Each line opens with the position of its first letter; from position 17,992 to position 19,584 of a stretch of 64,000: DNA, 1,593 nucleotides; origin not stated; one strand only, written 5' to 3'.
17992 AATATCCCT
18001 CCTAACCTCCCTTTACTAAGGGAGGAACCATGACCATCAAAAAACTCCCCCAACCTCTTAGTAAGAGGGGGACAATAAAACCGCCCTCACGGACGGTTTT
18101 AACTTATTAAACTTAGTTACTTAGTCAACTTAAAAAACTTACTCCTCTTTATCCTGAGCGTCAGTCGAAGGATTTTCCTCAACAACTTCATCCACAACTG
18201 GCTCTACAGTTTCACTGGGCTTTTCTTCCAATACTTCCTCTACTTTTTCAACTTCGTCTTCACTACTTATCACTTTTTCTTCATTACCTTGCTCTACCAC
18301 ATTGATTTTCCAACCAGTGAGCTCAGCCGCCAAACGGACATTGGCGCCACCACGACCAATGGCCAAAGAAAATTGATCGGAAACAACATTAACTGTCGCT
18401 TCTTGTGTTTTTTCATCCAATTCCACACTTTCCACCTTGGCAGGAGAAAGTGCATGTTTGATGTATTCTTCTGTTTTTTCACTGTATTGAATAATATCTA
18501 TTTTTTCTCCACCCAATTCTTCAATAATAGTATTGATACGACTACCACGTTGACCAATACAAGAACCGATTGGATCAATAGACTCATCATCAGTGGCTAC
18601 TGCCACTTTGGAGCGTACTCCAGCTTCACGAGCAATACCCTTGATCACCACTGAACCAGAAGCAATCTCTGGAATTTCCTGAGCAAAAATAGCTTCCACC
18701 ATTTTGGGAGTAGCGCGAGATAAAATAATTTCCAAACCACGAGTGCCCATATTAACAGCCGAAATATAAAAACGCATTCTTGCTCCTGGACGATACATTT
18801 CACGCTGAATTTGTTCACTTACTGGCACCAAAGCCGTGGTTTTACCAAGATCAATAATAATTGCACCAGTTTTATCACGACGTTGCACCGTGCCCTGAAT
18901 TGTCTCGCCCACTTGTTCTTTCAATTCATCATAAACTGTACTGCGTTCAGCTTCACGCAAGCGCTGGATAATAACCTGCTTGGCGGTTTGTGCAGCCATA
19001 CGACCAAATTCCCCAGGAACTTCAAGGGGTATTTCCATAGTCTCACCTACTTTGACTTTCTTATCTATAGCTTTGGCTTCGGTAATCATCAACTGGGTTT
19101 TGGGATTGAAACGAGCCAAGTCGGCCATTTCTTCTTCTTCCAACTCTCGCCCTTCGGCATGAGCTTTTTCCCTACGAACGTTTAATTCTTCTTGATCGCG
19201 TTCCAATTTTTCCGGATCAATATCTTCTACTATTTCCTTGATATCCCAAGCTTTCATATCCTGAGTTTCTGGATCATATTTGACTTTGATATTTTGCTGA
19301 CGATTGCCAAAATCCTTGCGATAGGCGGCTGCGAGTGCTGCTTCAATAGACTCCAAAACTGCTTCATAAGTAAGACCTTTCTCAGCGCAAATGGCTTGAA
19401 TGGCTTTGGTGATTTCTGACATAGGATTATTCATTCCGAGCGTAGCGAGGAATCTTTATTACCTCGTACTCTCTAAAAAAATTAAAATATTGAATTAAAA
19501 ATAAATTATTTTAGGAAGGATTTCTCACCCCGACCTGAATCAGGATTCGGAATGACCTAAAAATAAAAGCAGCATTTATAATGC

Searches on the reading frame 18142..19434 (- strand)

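Call 65: search_protein_families(library=pfam, proteins=[window:18142-19434:-], max_evalue=0.001)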
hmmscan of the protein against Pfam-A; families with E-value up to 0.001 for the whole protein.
window:18142-19434:- (431 aa): 5 families
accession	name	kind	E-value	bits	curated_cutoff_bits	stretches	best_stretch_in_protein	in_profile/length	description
PF08529.16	NusA_N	-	1.5e-31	109.5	23.8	1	7-164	1-118/119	NusA N-terminal domain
PF13184.12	KH_5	-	4e-28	97.8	27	1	271-338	1-68/69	NusA-like KH domain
PF00013.35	KH_1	-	5.1e-07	29.8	21.5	0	347-399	3-61/66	KH domain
PF00575.29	S1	-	1.4e-05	25.8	22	1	174-234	3-69/74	S1 RNA binding domain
PF23095.1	KH_NusA_C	-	4.4e-05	23.9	34.2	1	346-382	1-37/59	Transcription termination/antitermination protein NusA, KH domain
